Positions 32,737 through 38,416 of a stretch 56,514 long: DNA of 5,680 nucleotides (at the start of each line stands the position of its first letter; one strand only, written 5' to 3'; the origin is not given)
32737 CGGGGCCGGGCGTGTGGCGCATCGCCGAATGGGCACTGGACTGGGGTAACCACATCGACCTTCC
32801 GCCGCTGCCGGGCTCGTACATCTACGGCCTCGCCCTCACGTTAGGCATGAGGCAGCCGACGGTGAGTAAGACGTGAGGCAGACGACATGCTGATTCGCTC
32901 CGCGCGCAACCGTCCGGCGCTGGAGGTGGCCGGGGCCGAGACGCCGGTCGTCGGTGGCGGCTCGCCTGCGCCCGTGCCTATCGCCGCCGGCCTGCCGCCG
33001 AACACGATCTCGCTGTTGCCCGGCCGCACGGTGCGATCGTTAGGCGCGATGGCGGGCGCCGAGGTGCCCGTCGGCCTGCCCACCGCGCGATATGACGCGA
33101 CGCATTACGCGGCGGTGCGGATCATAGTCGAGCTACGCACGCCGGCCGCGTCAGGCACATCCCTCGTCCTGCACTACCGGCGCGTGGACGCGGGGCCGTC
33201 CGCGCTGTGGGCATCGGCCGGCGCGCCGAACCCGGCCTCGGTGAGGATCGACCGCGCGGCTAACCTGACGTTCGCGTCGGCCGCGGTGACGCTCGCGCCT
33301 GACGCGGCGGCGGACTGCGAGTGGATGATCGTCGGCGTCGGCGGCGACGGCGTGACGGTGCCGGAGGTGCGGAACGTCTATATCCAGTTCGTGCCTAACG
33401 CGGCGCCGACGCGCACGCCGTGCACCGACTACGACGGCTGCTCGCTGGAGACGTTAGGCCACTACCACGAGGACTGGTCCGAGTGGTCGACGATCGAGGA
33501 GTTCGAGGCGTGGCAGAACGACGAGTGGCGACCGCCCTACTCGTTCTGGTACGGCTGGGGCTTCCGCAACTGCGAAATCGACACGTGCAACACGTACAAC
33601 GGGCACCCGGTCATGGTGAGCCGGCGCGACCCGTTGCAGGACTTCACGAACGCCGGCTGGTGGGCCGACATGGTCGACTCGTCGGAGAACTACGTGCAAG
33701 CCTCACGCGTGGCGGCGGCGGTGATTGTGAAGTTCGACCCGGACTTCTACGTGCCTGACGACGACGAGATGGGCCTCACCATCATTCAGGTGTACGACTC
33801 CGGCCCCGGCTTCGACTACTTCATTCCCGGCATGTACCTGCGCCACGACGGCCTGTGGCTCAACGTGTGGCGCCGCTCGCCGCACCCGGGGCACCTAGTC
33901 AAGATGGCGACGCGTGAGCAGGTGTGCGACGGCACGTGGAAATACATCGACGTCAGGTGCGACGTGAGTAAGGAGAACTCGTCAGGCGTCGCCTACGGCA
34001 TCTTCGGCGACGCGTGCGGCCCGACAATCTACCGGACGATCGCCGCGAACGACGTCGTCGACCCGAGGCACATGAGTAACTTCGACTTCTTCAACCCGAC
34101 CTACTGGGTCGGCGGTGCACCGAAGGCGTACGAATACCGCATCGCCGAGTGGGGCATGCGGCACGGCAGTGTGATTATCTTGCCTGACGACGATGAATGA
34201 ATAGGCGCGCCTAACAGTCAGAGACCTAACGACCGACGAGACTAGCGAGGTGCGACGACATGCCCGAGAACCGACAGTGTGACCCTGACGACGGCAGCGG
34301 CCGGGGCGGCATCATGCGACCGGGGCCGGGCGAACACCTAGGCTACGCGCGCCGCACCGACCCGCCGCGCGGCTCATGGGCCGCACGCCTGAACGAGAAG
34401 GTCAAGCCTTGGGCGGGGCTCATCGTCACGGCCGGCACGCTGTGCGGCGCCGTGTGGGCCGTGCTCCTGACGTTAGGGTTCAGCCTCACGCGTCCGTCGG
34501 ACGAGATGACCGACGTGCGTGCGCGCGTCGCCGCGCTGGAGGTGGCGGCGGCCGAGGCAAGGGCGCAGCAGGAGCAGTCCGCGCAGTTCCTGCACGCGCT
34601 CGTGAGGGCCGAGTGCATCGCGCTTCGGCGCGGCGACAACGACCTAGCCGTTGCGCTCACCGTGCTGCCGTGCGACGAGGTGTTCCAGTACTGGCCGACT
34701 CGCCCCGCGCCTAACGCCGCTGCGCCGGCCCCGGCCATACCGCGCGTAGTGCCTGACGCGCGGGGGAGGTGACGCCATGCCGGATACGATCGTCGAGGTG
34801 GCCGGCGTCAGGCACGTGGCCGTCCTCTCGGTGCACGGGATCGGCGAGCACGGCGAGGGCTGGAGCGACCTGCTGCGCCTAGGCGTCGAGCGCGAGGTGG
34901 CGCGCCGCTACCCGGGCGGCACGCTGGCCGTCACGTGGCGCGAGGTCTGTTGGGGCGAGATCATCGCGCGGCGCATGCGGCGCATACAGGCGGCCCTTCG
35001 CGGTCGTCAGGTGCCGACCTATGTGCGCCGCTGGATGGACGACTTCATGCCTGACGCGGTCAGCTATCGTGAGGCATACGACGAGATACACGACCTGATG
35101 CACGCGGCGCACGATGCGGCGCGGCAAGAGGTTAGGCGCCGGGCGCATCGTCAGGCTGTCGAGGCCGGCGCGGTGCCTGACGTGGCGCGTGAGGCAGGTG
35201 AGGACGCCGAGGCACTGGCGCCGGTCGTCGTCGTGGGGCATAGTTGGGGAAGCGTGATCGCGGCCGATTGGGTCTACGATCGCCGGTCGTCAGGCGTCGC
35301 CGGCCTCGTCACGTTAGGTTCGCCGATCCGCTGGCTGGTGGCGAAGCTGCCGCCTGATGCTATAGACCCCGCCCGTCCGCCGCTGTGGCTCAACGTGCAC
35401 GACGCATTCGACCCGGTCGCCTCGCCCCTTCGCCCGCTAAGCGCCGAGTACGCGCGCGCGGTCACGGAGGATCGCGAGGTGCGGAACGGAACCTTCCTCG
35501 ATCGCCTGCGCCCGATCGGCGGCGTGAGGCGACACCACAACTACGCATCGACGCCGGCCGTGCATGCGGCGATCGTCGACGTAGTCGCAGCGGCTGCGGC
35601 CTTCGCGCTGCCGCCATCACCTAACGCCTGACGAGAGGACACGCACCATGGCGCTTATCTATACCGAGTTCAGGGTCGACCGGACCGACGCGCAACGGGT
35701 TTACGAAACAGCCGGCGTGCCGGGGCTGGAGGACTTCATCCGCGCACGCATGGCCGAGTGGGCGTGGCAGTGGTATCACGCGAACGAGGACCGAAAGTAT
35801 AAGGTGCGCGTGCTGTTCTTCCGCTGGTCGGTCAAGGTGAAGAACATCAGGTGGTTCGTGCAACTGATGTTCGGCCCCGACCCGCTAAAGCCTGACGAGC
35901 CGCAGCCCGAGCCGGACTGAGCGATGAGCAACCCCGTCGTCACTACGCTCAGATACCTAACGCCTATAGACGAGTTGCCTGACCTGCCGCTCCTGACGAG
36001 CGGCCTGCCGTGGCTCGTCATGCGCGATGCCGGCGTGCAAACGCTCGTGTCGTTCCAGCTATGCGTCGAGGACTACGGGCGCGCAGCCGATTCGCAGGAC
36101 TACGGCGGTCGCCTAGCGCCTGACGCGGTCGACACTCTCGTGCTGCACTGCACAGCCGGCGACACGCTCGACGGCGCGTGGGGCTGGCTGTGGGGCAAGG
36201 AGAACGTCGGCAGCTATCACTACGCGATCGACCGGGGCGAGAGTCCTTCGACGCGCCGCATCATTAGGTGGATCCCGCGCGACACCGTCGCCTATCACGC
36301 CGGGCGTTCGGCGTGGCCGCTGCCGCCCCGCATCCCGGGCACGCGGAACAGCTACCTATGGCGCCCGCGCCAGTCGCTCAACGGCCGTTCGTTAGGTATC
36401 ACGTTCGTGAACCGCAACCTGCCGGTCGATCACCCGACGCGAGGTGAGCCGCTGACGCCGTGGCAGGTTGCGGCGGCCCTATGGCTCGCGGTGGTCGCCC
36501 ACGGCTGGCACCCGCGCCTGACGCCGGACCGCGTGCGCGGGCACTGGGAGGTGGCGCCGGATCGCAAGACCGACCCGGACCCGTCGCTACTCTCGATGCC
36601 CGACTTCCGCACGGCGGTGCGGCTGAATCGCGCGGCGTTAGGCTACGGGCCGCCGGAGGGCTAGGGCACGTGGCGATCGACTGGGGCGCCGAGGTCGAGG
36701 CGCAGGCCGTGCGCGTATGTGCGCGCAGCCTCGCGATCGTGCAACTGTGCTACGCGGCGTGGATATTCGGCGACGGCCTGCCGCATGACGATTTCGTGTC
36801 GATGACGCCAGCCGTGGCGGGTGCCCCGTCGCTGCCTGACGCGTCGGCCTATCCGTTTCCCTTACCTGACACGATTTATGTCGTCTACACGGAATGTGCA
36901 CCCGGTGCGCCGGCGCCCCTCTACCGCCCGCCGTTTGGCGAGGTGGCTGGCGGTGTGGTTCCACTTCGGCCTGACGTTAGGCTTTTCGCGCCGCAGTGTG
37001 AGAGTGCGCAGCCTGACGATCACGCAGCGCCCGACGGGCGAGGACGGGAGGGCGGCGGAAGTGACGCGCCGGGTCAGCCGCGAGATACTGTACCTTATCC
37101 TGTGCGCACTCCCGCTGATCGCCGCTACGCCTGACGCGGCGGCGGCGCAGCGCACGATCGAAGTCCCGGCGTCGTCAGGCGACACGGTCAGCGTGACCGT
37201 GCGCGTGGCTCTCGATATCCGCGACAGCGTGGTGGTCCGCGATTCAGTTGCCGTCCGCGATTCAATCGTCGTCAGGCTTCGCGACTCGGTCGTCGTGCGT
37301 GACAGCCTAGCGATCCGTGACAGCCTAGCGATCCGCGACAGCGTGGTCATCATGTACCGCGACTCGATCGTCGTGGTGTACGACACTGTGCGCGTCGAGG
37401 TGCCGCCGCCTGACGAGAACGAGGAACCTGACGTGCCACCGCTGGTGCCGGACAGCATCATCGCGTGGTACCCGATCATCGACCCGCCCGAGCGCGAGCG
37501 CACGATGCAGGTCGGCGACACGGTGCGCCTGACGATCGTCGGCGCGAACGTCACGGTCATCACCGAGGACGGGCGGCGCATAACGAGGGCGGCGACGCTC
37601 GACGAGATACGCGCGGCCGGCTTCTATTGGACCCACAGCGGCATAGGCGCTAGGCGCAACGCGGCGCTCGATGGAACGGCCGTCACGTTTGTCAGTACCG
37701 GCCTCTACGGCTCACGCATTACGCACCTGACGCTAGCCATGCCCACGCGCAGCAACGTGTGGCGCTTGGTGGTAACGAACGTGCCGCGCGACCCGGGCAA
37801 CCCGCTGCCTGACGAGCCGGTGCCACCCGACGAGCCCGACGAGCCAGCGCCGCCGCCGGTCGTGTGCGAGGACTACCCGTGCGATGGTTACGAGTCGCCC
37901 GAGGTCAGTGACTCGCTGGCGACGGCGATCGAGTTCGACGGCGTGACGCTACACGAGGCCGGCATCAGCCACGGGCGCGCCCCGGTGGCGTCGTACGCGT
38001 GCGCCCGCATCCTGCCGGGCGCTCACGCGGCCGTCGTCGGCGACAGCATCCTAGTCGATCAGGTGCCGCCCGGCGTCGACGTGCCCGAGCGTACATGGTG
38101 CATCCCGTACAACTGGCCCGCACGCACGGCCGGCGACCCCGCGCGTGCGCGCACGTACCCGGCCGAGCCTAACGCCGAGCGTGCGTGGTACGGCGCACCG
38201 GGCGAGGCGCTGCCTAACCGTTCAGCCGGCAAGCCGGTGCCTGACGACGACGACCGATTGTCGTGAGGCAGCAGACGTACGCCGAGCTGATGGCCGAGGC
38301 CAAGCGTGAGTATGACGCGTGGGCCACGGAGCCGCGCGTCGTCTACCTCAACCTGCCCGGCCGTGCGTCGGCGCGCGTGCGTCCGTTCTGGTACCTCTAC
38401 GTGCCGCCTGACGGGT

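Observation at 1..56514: Genome-wide hyper-abundance of an asymmetric, strand-biased motif (G)CCTNACG(A/C)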

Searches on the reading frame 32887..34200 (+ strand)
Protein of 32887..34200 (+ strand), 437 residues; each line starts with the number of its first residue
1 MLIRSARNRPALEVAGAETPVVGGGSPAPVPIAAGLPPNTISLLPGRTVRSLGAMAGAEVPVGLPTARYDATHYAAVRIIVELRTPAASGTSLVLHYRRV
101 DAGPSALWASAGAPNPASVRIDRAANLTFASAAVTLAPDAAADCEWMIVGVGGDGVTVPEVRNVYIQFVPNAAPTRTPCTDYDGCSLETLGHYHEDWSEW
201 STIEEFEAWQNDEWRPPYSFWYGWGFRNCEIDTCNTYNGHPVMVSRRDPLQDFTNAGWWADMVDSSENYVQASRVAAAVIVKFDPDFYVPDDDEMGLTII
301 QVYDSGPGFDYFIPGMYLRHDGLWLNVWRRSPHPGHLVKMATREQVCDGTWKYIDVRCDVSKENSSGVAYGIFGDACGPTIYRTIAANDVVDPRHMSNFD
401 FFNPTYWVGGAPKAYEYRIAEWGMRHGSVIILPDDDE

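Call 70: find_homologous_proteins(query=window:32887-34200:+, max_evalue=0.00001)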
Query window:32887-34200:+ (437 aa): 1 proteins with E <= 0.00001 among 8000 candidates.
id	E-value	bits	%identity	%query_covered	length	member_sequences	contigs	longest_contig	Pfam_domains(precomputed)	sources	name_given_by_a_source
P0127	0.0e+0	1037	100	100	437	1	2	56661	-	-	-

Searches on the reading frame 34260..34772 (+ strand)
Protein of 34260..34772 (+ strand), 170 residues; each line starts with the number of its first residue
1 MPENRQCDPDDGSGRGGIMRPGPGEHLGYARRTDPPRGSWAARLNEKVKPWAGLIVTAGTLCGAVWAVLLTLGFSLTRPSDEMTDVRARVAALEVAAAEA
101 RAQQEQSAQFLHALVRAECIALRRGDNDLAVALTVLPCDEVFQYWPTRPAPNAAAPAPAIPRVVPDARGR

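Call 103: search_protein_families(library=pfam, proteins=[window:34260-34772:+], max_evalue=0.01)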
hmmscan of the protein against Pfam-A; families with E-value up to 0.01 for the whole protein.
window:34260-34772:+ (170 aa): 0 families

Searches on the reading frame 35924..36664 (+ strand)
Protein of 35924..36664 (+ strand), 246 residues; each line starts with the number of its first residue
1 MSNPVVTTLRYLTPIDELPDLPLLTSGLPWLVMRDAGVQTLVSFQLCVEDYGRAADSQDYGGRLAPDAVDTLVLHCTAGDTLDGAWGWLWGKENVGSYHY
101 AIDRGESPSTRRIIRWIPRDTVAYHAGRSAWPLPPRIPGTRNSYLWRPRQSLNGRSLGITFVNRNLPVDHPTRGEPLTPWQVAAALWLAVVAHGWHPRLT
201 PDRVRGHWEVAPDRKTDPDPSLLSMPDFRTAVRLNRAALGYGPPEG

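Call 103: search_protein_families(library=pfam, proteins=[window:35924-36664:+], max_evalue=0.01)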
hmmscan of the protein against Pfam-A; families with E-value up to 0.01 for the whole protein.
window:35924-36664:+ (246 aa): 1 family
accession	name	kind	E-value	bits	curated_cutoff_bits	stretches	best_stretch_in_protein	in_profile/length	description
PF01510.30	Amidase_2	-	2e-16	60.9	26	1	68-220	4-131/131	N-acetylmuramoyl-L-alanine amidase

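Call 105: search_dna_similar(query=window:35924-36664:+, collection=phages, mode=protein, max_rows=12, max_evalue=0.001)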
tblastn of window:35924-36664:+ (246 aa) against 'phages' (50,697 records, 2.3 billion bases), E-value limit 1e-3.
No match.

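Call 112: find_homologous_proteins(query=window:35924-36664:+, max_evalue=1e-8)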
Query window:35924-36664:+ (246 aa): 3 proteins with E <= 1e-8 among 1708 candidates.
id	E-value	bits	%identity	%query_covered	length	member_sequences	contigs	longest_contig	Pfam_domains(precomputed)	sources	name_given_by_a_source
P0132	9.1e-168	575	100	100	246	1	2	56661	PF01510.31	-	-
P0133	1.6e-127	443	77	98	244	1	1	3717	PF01510.31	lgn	-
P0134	2.4e-32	131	46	67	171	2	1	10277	PF01510.31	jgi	jgi:N-acetyl-anhydromuramyl-L-alanine amidase AmpD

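Call 113: find_encoding_contigs(protein=P0133, flank=10000, max_places=3)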
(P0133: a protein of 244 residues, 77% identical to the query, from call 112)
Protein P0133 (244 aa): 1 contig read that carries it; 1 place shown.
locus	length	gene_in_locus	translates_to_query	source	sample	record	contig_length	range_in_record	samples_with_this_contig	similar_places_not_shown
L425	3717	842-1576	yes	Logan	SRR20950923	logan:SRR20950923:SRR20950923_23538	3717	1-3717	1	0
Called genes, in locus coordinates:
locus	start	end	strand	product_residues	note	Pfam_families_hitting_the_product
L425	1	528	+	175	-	?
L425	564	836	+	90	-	-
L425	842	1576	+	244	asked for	PF01510:Amidase_2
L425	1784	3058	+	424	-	-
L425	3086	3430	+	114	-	-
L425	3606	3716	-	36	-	?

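Call 114: find_encoding_contigs(protein=P0134, flank=10000, max_places=3)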
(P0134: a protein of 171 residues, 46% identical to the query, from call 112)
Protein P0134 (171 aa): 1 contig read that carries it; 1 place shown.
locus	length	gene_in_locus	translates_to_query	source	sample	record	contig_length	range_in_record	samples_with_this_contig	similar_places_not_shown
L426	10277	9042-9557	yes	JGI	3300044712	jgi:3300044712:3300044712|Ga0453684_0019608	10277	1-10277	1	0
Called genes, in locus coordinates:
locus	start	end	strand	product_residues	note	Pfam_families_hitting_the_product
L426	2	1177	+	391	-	?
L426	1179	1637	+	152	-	-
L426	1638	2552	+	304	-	-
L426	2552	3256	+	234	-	-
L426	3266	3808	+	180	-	-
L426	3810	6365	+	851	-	-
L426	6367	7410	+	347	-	-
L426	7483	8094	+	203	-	-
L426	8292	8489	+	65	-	-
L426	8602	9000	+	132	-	-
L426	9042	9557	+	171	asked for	PF01510:Amidase_2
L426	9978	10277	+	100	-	?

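Call 119: find_related_loci(query=window:35924-36664:+, collection=viral_contigs, flank=10000)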
Query window:35924-36664:+ (246 aa) in viral_contigs; peptide patterns used: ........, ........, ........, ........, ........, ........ (x = any residue, [..] = any of these).
6 stretches matched a pattern; 1 encode a relative of the query (tblastn E <= 1e-3); 1 distinct loci.
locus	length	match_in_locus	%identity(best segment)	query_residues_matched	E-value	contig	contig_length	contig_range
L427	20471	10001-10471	34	69-235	1e-18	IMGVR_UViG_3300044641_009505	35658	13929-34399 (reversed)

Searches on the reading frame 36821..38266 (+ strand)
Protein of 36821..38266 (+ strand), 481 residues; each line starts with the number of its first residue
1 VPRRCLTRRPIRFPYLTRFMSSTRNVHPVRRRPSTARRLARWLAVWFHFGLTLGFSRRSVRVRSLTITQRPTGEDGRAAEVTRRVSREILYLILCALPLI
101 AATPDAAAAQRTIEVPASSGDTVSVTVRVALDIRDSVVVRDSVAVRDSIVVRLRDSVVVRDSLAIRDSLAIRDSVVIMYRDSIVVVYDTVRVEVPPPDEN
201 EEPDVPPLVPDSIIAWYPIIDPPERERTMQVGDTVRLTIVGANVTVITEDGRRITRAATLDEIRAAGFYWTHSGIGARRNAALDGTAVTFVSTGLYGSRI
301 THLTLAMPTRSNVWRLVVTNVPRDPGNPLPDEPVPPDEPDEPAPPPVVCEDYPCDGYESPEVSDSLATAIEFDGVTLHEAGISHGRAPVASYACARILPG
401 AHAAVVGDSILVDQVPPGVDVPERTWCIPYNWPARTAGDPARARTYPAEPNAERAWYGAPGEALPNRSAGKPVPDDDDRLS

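Call 13: search_protein_families(library=pfam, proteins=[window:36821-38266:+], max_evalue=0.001)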
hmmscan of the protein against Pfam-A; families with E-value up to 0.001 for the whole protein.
window:36821-38266:+ (481 aa): 0 families

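Call 48: search_protein_families(library=phrogs, proteins=[window:36821-38266:+], max_evalue=0.001)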
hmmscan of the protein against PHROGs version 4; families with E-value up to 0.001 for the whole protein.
window:36821-38266:+ (481 aa): 0 families

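Call 99: search_protein_families(library=ncbifam, proteins=[window:36821-38266:+], max_evalue=0.01)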
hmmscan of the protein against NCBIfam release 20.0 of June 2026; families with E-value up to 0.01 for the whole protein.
window:36821-38266:+ (481 aa): 0 families
